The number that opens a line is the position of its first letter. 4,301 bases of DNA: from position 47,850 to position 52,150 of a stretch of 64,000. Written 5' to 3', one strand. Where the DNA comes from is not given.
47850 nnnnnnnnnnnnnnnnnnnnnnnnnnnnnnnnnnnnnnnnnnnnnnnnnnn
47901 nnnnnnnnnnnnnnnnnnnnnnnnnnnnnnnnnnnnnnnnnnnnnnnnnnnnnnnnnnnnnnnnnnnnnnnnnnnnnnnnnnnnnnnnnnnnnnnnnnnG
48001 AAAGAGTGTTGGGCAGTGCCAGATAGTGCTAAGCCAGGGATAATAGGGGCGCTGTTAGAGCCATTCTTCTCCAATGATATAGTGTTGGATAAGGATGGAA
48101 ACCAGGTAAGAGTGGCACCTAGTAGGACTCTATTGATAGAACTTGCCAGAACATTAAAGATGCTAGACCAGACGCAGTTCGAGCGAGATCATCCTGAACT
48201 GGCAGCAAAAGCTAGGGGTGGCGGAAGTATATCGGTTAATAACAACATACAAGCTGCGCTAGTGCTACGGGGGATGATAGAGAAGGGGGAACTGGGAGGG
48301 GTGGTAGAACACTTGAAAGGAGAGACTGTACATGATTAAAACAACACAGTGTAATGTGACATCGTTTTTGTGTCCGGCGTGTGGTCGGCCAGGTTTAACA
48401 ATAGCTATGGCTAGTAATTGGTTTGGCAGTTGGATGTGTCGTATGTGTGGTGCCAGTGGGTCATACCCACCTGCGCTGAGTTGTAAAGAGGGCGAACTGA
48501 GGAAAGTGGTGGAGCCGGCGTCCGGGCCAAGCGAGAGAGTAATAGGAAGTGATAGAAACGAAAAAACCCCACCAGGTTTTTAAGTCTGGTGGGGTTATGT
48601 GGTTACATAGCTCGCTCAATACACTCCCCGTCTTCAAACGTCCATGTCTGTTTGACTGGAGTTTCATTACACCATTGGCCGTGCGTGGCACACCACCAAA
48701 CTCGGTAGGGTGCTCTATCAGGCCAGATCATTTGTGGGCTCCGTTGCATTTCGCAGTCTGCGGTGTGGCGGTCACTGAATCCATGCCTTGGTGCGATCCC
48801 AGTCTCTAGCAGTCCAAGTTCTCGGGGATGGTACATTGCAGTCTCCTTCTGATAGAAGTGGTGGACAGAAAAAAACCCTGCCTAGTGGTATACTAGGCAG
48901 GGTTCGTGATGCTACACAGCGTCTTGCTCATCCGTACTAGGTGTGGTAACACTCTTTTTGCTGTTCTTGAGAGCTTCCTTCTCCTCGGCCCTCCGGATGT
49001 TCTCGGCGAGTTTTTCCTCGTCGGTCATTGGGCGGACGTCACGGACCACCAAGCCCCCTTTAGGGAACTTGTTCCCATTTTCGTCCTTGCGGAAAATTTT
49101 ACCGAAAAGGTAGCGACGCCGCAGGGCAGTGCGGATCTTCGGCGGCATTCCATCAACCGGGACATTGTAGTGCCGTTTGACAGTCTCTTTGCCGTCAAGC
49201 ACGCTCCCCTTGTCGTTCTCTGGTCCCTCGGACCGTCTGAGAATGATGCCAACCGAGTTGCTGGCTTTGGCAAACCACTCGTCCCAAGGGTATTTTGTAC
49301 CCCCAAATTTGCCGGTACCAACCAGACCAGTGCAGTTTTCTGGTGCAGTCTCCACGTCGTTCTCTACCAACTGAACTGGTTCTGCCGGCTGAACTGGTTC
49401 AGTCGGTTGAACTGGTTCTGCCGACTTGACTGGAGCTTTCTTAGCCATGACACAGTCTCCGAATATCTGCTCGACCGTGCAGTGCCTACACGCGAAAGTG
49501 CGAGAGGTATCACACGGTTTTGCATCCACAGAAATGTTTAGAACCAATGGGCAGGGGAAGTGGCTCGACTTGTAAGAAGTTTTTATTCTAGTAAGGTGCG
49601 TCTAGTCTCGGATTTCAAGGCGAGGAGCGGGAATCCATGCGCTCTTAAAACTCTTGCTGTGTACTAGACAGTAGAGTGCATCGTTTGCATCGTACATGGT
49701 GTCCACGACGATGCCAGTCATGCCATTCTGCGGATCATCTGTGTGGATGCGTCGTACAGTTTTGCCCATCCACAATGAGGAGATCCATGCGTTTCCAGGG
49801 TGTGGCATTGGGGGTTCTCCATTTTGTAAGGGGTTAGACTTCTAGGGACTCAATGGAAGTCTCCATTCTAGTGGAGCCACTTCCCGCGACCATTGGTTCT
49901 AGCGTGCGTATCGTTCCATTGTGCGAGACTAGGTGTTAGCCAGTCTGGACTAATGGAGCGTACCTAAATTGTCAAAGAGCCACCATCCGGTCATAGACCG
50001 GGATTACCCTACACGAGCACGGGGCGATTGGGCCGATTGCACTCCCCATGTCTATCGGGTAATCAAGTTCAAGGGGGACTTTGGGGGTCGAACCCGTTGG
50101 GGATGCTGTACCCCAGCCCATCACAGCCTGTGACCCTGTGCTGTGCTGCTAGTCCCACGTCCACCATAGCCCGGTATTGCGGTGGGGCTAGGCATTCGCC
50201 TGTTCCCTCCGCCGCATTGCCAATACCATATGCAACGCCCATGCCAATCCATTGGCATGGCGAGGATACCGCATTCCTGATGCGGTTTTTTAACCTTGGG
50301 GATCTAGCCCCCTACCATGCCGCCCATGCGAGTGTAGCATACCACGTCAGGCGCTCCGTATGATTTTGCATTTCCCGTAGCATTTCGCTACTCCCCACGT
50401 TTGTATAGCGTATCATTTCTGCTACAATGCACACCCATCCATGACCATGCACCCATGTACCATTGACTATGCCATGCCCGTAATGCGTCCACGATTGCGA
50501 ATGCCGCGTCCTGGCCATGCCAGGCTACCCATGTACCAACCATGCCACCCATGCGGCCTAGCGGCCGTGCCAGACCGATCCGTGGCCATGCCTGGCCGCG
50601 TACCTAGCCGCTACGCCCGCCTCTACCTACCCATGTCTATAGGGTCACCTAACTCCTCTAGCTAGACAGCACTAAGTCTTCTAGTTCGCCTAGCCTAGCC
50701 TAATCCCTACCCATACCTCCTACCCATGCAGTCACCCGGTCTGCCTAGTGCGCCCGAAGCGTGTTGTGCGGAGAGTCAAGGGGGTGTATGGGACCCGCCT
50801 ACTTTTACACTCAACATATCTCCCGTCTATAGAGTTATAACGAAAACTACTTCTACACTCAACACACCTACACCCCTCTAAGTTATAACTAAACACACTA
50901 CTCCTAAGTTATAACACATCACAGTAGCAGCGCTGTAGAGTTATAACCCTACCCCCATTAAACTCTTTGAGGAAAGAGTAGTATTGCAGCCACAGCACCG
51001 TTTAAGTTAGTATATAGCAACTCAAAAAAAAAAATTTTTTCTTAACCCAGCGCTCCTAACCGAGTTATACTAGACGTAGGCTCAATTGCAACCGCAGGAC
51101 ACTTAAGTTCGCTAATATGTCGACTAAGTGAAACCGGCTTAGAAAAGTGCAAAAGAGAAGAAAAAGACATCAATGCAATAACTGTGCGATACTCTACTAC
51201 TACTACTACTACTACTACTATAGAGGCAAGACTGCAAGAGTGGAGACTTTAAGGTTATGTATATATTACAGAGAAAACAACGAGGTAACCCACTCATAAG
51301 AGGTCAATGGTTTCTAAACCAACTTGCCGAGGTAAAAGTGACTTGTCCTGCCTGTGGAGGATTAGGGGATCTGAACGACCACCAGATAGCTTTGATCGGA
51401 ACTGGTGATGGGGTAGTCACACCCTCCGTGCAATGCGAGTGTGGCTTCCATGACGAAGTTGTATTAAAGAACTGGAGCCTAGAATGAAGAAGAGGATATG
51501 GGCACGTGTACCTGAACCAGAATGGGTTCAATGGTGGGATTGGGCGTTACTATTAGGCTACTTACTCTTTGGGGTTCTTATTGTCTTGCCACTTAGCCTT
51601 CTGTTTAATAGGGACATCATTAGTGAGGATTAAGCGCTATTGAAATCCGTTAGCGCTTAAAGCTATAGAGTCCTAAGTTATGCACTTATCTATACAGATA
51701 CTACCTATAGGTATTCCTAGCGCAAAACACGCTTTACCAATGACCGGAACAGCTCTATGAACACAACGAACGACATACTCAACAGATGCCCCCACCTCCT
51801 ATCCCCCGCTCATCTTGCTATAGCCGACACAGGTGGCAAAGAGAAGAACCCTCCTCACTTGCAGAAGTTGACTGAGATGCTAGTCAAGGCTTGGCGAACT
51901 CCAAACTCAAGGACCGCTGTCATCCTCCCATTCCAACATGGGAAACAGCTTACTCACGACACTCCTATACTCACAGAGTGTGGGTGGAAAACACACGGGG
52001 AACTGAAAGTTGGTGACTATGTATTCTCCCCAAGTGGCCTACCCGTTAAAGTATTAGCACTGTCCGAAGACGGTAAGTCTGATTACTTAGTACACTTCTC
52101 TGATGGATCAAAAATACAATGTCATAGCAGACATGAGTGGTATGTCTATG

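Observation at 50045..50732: Oriented array of CCATG(C/T) motifs in a ~0.7-kb GC-rich gene-free tract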

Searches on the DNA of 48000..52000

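Call 21: search_rna_families(source=window, start=48000, end=52000, threshold=evalue, max_evalue=5)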
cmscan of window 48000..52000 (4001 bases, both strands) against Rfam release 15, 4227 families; matches with E-value up to 5: 4.
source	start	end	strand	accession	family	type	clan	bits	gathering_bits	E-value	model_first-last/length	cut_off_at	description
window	48559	48620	-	RF01470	rli38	Gene; sRNA;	-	25.9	49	1.5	1-150/150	no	Listeria sRNA rli38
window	50783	50870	-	RF01625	ceN28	Gene; snRNA; snoRNA; CD-box;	-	20.3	70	0.78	1-88/88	no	Caenorhabditis snoRNA ceN28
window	48873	48905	+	RF03619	mir-5729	Gene; miRNA;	-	20.2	41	1.6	1-79/79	no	mir-5729 microRNA precursor family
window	48867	48928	-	RF02399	NsiR1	Gene; sRNA;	-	18.4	39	3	1-60/60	no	Nitrogen stress-induced RNA 1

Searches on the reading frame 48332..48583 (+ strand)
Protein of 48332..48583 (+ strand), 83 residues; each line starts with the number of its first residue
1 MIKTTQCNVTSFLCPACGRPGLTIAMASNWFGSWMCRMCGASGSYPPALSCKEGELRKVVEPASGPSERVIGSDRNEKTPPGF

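Call 31: search_protein_families(library=pfam, proteins=[window:48332-48583:+], max_evalue=0.1)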
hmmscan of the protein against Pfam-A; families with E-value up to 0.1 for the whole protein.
window:48332-48583:+ (83 aa): 6 families
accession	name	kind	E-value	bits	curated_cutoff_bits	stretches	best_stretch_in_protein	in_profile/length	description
PF14354.12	Lar_restr_allev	-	0.0013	19.4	28.6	1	14-46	6-34/58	Restriction alleviation protein Lar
PF13696.11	zf-CCHC_2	-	0.05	13.9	27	0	35-43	5-13/21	Zinc knuckle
PF05129.18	Zn_ribbon_Elf1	-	0.069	13.7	29.8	1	8-43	19-56/79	Transcription elongation factor Elf1 like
PF20544.3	DUF6758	-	0.074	12.7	27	1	14-65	7-55/208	Family of unknown function (DUF6758)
PF25017.1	zf-C2HC_3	-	0.078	13.4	24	0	9-18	21-30/47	C2HC zinc finger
PF12760.12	Zn_ribbon_IS1595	-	0.093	13.2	25.4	0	12-41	19-45/46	Transposase zinc-ribbon domain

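Call 59: search_protein_families(library=phrogs, proteins=[window:48332-48583:+], max_evalue=0.01)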
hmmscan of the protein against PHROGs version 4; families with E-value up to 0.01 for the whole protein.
window:48332-48583:+ (83 aa): 0 families

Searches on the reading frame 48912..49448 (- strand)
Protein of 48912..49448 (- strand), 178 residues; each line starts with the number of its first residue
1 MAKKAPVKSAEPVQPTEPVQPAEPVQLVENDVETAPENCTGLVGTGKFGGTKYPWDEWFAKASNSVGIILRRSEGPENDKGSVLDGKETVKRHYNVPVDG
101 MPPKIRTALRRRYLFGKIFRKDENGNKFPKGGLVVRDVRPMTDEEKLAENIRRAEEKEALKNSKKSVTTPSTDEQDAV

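Call 31: search_protein_families(library=pfam, proteins=[window:48912-49448:-], max_evalue=0.1)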
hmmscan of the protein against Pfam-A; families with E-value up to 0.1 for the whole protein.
window:48912-49448:- (178 aa): 0 families

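Call 50: find_homologous_proteins(query=window:48912-49448:-, max_evalue=0.00001)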
Query window:48912-49448:- (178 aa): 2 proteins with E <= 0.00001 among 288 candidates.
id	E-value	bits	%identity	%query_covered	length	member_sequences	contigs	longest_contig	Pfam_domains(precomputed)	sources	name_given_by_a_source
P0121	2.6e-113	394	100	100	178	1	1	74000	-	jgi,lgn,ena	-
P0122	4.0e-17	81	45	65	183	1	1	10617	-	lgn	-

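Call 59: search_protein_families(library=phrogs, proteins=[window:48912-49448:-], max_evalue=0.01)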
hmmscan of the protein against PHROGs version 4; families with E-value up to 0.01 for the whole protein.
window:48912-49448:- (178 aa): 0 families

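Call 67: find_encoding_contigs(protein=P0122, flank=6000, max_places=2)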
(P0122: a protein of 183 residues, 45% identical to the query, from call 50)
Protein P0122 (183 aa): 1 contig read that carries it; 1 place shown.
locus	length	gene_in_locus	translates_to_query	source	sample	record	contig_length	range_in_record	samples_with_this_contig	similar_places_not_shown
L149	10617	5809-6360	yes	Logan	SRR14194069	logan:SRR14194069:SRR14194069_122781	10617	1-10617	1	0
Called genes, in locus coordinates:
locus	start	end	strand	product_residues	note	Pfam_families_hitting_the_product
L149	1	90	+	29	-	?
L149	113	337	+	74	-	-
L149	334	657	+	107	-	-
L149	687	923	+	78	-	-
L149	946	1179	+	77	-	-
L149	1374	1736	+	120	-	-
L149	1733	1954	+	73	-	-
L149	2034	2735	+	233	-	-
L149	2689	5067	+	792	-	PF14528:LAGLIDADG_3 (weak)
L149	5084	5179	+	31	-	-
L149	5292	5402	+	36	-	-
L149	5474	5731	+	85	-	-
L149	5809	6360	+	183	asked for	-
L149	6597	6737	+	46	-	-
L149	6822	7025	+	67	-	-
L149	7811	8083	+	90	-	-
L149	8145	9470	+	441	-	-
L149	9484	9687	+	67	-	-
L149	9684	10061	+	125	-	-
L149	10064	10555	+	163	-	-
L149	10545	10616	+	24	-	?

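Call 109: search_protein_families(library=pfam, proteins=[L149:2034-2735:+], max_evalue=0.01)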
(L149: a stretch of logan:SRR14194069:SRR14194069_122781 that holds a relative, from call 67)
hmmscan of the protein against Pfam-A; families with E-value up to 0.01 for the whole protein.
L149:2034-2735:+ (233 aa): 0 families

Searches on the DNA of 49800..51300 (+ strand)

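Call 8: search_dna_similar(query=window:49800-51300:+, collection=phages, mode=distant)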
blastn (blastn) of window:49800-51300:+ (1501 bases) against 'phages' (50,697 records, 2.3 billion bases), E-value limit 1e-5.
No match.

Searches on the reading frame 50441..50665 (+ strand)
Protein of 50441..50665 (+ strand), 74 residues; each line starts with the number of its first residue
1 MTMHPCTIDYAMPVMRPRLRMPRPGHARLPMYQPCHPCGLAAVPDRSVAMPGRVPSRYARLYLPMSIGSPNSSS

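Call 31: search_protein_families(library=pfam, proteins=[window:50441-50665:+], max_evalue=0.1)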
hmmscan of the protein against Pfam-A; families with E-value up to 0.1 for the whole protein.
window:50441-50665:+ (74 aa): 0 families

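Call 76: search_protein_representatives(protein=window:50441-50665:+)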
Query: 74 residues. Proteins with E-value up to 0.001 (for the whole library): 1; up to 1e-10: 0; up to 1e-30: 0. The best 1 are listed.
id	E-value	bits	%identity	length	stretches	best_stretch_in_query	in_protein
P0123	8.9e-10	54.9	29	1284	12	24-71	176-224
